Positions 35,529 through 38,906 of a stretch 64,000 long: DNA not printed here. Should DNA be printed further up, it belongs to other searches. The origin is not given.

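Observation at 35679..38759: GT-C-like polytopic membrane domain fused to a six-bladed NHL beta-propeller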

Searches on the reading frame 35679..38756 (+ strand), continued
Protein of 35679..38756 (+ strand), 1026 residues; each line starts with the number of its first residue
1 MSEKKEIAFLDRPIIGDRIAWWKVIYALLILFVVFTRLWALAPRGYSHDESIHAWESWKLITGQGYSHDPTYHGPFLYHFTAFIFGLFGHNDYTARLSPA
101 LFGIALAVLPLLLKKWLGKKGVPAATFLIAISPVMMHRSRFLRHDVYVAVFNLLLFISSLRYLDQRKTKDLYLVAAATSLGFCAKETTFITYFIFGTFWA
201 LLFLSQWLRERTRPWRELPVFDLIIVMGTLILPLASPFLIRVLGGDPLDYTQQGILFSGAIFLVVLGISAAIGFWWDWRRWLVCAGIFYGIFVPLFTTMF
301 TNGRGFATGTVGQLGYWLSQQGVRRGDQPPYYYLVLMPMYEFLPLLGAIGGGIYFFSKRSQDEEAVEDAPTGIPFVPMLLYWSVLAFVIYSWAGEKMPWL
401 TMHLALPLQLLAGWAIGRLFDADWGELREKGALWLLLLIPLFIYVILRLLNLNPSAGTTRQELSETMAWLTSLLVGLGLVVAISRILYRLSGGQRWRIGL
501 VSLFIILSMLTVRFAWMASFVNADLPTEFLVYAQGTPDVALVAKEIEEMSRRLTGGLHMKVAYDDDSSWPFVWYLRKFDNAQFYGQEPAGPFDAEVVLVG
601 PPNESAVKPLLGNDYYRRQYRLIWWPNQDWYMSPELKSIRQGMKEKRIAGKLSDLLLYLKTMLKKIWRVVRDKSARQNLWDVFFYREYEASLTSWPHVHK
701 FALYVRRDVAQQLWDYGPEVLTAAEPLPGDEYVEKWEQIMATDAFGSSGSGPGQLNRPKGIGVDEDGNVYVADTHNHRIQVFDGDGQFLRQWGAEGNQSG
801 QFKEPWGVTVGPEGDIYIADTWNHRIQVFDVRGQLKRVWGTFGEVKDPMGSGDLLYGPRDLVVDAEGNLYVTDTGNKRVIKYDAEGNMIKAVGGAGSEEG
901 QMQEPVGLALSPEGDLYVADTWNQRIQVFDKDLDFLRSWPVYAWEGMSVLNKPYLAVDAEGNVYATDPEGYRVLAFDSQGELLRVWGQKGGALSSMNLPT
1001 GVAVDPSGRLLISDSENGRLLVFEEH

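Call 15: find_related_loci(query=A1, collection=genome_contigs, flank=10000)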
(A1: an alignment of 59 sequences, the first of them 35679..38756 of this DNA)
Query A1 (1026 aa) in genome_contigs; peptide patterns used: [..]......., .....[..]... (x = any residue, [..] = any of these).
600 stretches matched a pattern (row limit reached: there are more); 593 encode a relative of the query (tblastn E <= 1e-3); the best 80 are kept; 80 distinct loci.
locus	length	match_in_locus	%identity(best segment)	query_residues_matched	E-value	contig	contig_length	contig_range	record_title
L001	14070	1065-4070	53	1-1024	0e+0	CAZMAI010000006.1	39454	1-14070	MAG TPA_asm: uncultured Anaerolineales bacterium isolate binchicken_co43_236 genome assembly, contig: NODE_1458_length_3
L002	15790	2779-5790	55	8-1024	0e+0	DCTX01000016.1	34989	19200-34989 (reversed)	MAG TPA_asm: Anaerolineales bacterium UBA1429 UBA1429_contig_28469, whole genome shotgun sequence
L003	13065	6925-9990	47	2-1026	0e+0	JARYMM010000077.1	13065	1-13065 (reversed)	MAG: Anaerolineae bacterium isolate A05DMB-I-32 NODE_77_length_13065_cov_6.495919, whole genome shotgun sequence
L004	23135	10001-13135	48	3-1026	0e+0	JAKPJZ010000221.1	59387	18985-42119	MAG: Chloroflexota bacterium isolate JPAS_maxbin.107 k141_269829, whole genome shotgun sequence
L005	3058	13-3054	47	8-1026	0e+0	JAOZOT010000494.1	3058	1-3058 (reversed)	MAG: Anaerolineae bacterium isolate GMC4.maxbin2.235_sub GMC4_75787_length_3058_cov_21.315351, whole genome shotgun sequ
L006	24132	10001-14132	47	3-1025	0e+0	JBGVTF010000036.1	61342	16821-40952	MAG: Anaerolineae bacterium isolate S_237_B7 k127_570334, whole genome shotgun sequence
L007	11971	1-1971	62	344-1024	0e+0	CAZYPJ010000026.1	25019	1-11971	MAG TPA_asm: uncultured Anaerolineales bacterium isolate SRP167436_co1_96 genome assembly, contig: NODE_2959_length_2501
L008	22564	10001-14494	41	2-1025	0e+0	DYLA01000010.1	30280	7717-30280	MAG TPA_asm: Anaerolinea sp. isolate SulCav_AS07-7_2_61_27 SulCav_AS07_7_1400_length_30280_cov_14_115236, whole genome s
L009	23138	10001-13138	40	1-1026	0e+0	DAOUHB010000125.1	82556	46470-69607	MAG TPA_asm: Anaerolineae bacterium isolate R89_289 k165_2579904, whole genome shotgun sequence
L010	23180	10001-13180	41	2-1025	0e+0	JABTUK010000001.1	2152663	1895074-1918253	MAG: Anaerolineales bacterium isolate H5_CFX5 seq001, whole genome shotgun sequence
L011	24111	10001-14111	40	2-1026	0e+0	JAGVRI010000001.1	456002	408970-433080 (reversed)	MAG: Chloroflexota bacterium isolate TumbabinsA95 c_000000000001, whole genome shotgun sequence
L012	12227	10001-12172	55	9-737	0e+0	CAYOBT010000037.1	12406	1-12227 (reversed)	MAG TPA_asm: uncultured Anaerolineales bacterium isolate binchicken_co334_27 genome assembly, contig: NODE_9241_length_1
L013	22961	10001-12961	42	10-1026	0e+0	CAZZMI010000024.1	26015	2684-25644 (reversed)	MAG TPA_asm: uncultured Anaerolineae bacterium isolate SRP104967_co2_36 genome assembly, contig: NODE_977_length_26015_c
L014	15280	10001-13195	41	10-1026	0e+0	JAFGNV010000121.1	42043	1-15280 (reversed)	MAG: Anaerolineae bacterium isolate Zod_Metabat.569 k87_7460624, whole genome shotgun sequence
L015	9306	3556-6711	39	10-1026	0e+0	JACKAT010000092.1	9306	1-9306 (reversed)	MAG: Anaerolineales bacterium isolate HK-STAS-CHLO-2 HK-STAS-CHLO-2_92, whole genome shotgun sequence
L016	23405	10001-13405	39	9-1024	0e+0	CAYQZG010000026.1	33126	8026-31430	MAG TPA_asm: uncultured Anaerolineales bacterium isolate binchicken_co15_218 genome assembly, contig: NODE_508_length_33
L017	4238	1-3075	41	100-1026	0e+0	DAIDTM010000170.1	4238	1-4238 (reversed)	MAG TPA_asm: Anaerolineae bacterium isolate clean1805 k141_173298, whole genome shotgun sequence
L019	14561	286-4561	43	5-1023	0e+0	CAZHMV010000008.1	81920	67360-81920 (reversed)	MAG TPA_asm: uncultured Anaerolineales bacterium isolate binchicken_co172_219 genome assembly, contig: NODE_120_length_8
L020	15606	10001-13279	37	10-1023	0e+0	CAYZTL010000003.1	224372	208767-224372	MAG TPA_asm: uncultured Anaerolineales bacterium isolate binchicken_co17_321 genome assembly, contig: NODE_85_length_224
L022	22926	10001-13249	41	2-1024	0e+0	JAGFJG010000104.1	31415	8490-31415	MAG: Caldilineales bacterium isolate mag.17 k127_4682098, whole genome shotgun sequence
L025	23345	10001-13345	35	36-1023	0e+0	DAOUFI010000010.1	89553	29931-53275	MAG TPA_asm: Anaerolineaceae bacterium isolate R103_3 k99_435357, whole genome shotgun sequence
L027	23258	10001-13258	35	2-1023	0e+0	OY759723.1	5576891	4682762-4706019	MAG: Caldilineaceae bacterium isolate cb27a3f3-5ea9-4825-a433-acfe24f43893 genome assembly, chromosome: 1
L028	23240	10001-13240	35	13-1023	0e+0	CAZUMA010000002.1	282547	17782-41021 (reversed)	MAG TPA_asm: uncultured Anaerolineales bacterium isolate SRP332253_co2_238 genome assembly, contig: NODE_8_length_282547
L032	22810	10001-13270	43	10-1024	0e+0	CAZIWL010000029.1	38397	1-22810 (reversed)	MAG TPA_asm: uncultured Anaerolineales bacterium isolate binchicken_co334_394 genome assembly, contig: NODE_1662_length_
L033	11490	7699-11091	40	10-1024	0e+0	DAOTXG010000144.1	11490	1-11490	MAG TPA_asm: Anaerolineales bacterium isolate H20_231 k125_91337, whole genome shotgun sequence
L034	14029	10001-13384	40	4-1023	0e+0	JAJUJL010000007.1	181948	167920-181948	MAG: Chloroflexota bacterium isolate bin116 k141_1077511_length_181948_cov_33.7861, whole genome shotgun sequence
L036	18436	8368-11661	38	37-1023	0e+0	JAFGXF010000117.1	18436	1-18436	MAG: Anaerolineaceae bacterium isolate ZodW_Metabat.341 k87_19224795, whole genome shotgun sequence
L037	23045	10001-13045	38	36-1023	0e+0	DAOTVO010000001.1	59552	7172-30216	MAG TPA_asm: Anaerolineales bacterium isolate H11_64 k163_80304, whole genome shotgun sequence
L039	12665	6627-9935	34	3-1023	0e+0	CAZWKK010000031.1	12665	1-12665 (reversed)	MAG TPA_asm: uncultured Anaerolinea sp. isolate SRP216815_co1_175 genome assembly, contig: NODE_6419_length_12665_cov_6.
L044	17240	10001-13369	39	4-1023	0e+0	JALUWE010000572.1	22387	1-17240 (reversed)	MAG: Anaerolineales bacterium isolate 128-326_metabat2_scaf2bin.091 128-326_scaffold_871_c1, whole genome shotgun sequen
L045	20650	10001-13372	41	3-1025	0e+0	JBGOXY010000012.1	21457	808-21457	MAG: Anaerolineae bacterium isolate OBJ_0618_130150_56 k141_6572294_length_21457_cov_137.0000, whole genome shotgun sequ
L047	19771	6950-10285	40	1-1024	0e+0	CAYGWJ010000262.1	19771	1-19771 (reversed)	MAG TPA_asm: uncultured Anaerolineae bacterium isolate ERP119294_co2_411 genome assembly, contig: k141_1810731, whole ge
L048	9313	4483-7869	38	3-1026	0e+0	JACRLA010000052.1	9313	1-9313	MAG: Chloroflexi bacterium isolate NC_groundwater_1869_Pr3_B-0.1um_52_15 SR2-18-B1_coassembly_31083, whole genome shotgu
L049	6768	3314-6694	40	1-1023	0e+0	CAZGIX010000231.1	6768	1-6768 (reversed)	MAG TPA_asm: uncultured Anaerolineaceae bacterium isolate binchicken_co259_18 genome assembly, contig: NODE_10548_length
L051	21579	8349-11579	41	19-1026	0e+0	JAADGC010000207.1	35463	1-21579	MAG: Chloroflexota bacterium isolate M_MetaBat97 contig-127_1571, whole genome shotgun sequence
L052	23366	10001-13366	41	2-1023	0e+0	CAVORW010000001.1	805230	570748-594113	MAG: uncultured Chloroflexia bacterium isolate MFD09964.bin.2.12 genome assembly, contig: contig_17741, whole genome sho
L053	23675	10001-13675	40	1-1023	0e+0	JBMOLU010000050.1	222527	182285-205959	MAG: Chloroflexota bacterium isolate Betzabe_MAG032 MAG032_50, whole genome shotgun sequence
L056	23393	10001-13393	34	2-1025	0e+0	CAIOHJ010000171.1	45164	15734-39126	MAG: uncultured Chloroflexi bacterium isolate LaPlata-b_bin-2647 genome assembly, contig: bin-2647:171/404, whole genome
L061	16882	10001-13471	38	2-1023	0e+0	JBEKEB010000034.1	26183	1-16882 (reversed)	MAG: Anaerolineales bacterium isolate SPRUCE 197 SPRUCE_197_34, whole genome shotgun sequence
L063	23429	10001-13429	32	1-1023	5e-180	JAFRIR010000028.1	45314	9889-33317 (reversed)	MAG: Flexilinea sp. isolate RGIG2505 Goat_Jejunum-3__c78325, whole genome shotgun sequence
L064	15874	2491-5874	35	4-1023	6e-179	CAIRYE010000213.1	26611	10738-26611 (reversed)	MAG: uncultured Anaerolineae bacterium isolate Loclat_bin-13074 genome assembly, contig: bin-13074:213/506, whole genome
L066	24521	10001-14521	40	3-1026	0e+0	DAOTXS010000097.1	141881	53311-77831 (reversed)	MAG TPA_asm: Anaerolineae bacterium isolate H21_272 k133_2669256, whole genome shotgun sequence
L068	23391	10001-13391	37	10-1023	6e-178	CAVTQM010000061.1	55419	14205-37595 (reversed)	MAG: uncultured Chloroflexia bacterium isolate MFD00709.bin.2.142 genome assembly, contig: contig_72085, whole genome sh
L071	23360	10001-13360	33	34-1023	1e-177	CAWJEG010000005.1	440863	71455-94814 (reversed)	MAG: uncultured Chloroflexia bacterium isolate MFD04716.bin.3.275 genome assembly, contig: contig_12007, whole genome sh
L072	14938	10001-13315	39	8-1023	6e-178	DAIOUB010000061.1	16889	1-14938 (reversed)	MAG TPA_asm: Levilinea sp. isolate CTOTU7638 NODE_5508_length_16889_cov_9.995307, whole genome shotgun sequence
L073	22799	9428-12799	37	3-1023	2e-177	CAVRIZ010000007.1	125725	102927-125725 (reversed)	MAG: uncultured Chloroflexia bacterium isolate MFD05942.bin.1.115 genome assembly, contig: contig_14304, whole genome sh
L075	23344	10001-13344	38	35-1024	3e-176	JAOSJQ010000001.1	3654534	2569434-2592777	MAG: Anaerolineales bacterium isolate FR_7 FR-Anaerolineales-1_s1, whole genome shotgun sequence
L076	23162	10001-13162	42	17-1026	0e+0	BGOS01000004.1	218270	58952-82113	Anaerolineaceae bacterium BD1 DNA, tig00012374, whole genome shotgun sequence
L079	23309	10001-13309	34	34-1023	0e+0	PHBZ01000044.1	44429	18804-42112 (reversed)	MAG: Chloroflexi bacterium HGW-Chloroflexi-10 Ig3397_v2_scaffold_535, whole genome shotgun sequence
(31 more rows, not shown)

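Call 19: search_solved_structures(query=A1, max_evalue=1)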
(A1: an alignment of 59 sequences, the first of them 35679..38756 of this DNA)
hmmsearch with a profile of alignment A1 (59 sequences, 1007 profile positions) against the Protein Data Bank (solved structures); distinct sequences matched with E-value up to 1: 127 (the best 60 are shown).
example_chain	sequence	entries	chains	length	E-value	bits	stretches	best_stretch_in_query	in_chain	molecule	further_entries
6d69_A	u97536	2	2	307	2.7e-75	257.2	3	706-825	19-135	NHL Repeat Region of D. melanogaster Thin | Thin, isoform D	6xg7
8j72_A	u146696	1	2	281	1.3e-74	255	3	724-882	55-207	E3 ubiquitin-protein ligase TRIM71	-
9jur_A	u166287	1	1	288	2.4e-74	254.1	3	724-882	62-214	E3 ubiquitin-protein ligase TRIM71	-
7qrx_A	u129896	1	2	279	5.4e-74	253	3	725-882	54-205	E3 ubiquitin-protein ligase TRIM71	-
6fpt_A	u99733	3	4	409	1.8e-71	244.6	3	725-882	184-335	E3 ubiquitin-protein ligase TRIM71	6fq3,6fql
7qrw_A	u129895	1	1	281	7.6e-70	239.2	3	725-882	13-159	Isoform 4 of Tripartite motif-containing protein 3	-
6f0s_A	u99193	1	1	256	2.1e-64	221.2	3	835-1004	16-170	Pizza6-SYW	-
7b2r_A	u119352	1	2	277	6.2e-62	213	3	733-857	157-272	Tripartite motif-containing protein 2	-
6i37_A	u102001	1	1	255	3.9e-61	210.4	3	835-1004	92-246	nv1Pizza6-AYW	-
6f0q_A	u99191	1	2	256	4e-61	210.4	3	835-1004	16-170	Pizza6-AYW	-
7b96_A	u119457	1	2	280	5e-61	210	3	742-858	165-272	Isoform 2 of Tripartite motif-containing protein 2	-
7qrv_A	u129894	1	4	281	6e-61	209.8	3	742-858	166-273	Tripartite motif-containing protein 2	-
3wwa_A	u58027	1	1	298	1.7e-53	185.1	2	735-1004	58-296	Pizza7H protein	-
6i39_A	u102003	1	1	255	3.4e-41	144.4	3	835-1004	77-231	v31Pizza6-AYW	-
5ex7_A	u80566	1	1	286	2.7e-37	131.5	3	722-821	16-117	Brain tumor protein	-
1rwi_B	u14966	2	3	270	2.2e-26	95.3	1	737-1004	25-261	Serine/threonine-protein kinase pknD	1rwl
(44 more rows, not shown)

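Call 26: search_protein_families(library=pfam, proteins=[L022:16204-19956:+, L006:14086-17799:+, L027:15345-19745:+, L056:13399-17097:+, L027:19949-21301:+], max_evalue=0.0001)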
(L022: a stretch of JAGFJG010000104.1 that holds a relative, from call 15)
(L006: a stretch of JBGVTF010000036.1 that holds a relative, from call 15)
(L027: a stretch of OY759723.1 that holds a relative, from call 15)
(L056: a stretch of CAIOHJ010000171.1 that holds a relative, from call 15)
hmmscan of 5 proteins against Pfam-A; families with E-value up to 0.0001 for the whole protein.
L022:16204-19956:+ (1251 aa): 7 families
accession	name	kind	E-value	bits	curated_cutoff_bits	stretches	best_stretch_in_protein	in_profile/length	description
PF07691.17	PA14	-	3.8e-25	88.8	24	1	823-912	44-143/147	PA14 domain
PF13231.12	PMT_2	-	2.4e-18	67.3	26.1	1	207-360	5-154/160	Dolichyl-phosphate-mannose-protein mannosyltransferase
PF01436.27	NHL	-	1.3e-16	60.1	20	0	993-1018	1-26/28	NHL repeat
PF24684.1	Vgb_lyase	-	3.4e-07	29.8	50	0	1041-1239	13-199/290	Virginiamycin B lyase family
PF08450.18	SGL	-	2.3e-06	27.8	26.3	0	994-1029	184-219/246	SMP-30/Gluconolactonase/LRE-like region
PF25021.1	TEN_NHL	-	6.7e-06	25.8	27.1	0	986-1018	130-166/357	Teneurin NHL domain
PF02516.20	STT3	-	7.8e-06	26.1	24.5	1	209-358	79-234/405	Oligosaccharyl transferase STT3, N-terminal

L006:14086-17799:+ (1238 aa): 8 families
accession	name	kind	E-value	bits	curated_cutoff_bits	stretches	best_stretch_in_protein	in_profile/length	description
PF01436.27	NHL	-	1.7e-35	119.7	20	2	979-1006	1-28/28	NHL repeat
PF07691.17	PA14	-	8.2e-23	81.3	24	2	806-932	2-145/147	PA14 domain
PF13231.12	PMT_2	-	1.3e-13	51.9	26.1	1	218-375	6-158/160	Dolichyl-phosphate-mannose-protein mannosyltransferase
PF17170.10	DUF5128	-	1.9e-11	44.2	22.9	0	965-1013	75-125/321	6-bladed beta-propeller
PF08450.18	SGL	-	2.1e-11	44.4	26.3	0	981-1101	87-217/246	SMP-30/Gluconolactonase/LRE-like region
PF25021.1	TEN_NHL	-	4.7e-08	32.8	27.1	0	1063-1092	137-166/357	Teneurin NHL domain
PF06739.17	SBBP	-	2.7e-07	30.9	20.5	0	1208-1222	15-29/38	Beta-propeller repeat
PF24684.1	Vgb_lyase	-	9.5e-06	25.1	50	0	1115-1229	97-204/290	Virginiamycin B lyase family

L027:15345-19745:+ (1467 aa): 6 families
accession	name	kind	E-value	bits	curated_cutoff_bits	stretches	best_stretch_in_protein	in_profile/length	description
PF07691.17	PA14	-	4.7e-23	82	24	2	1031-1158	2-146/147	PA14 domain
PF13231.12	PMT_2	-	4.1e-12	47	26.1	1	406-557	7-155/160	Dolichyl-phosphate-mannose-protein mannosyltransferase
PF01436.27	NHL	-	7.7e-11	41.9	20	0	1256-1277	1-22/28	NHL repeat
PF12773.13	DZR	-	3.6e-07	30.7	27.3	1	41-86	1-45/45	Double zinc ribbon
PF08450.18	SGL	-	7.6e-07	29.4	26.3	0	1306-1364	188-244/246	SMP-30/Gluconolactonase/LRE-like region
PF22701.2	Mala_s_1-like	-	2.3e-05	24.7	27.5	0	1261-1387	3-128/195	Mal s 1 allergenic protein-like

L056:13399-17097:+ (1233 aa): 6 families
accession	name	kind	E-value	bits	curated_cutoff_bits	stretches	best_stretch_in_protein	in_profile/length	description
PF07691.17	PA14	-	2.5e-16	60.2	24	1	842-927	46-143/147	PA14 domain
PF01436.27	NHL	-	8.2e-16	57.6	20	0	979-1005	1-27/28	NHL repeat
PF24684.1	Vgb_lyase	-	2e-13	50.2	50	1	1075-1227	60-204/290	Virginiamycin B lyase family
PF13231.12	PMT_2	-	2.8e-09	37.8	26.1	1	218-374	6-156/160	Dolichyl-phosphate-mannose-protein mannosyltransferase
PF08450.18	SGL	-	1.2e-07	32.1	26.3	0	1072-1103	186-217/246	SMP-30/Gluconolactonase/LRE-like region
PF25021.1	TEN_NHL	-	1.4e-05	24.7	27.1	0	975-1021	137-180/357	Teneurin NHL domain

L027:19949-21301:+ (451 aa): 5 families
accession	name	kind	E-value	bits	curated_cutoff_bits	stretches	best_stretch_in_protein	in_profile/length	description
PF01436.27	NHL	-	6.6e-13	48.4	20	0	424-443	5-24/28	NHL repeat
PF08450.18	SGL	-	8e-07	29.3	26.3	0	290-324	188-222/246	SMP-30/Gluconolactonase/LRE-like region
PF22701.2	Mala_s_1-like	-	8.1e-07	29.4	27.5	1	245-370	3-127/195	Mal s 1 allergenic protein-like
PF13240.11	Zn_Ribbon_1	-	1.1e-05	25.5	25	1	22-43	2-23/23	zinc-ribbon domain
PF13248.11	Zn_ribbon_3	-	3.5e-05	23.5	27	1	20-43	3-26/26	zinc-ribbon domain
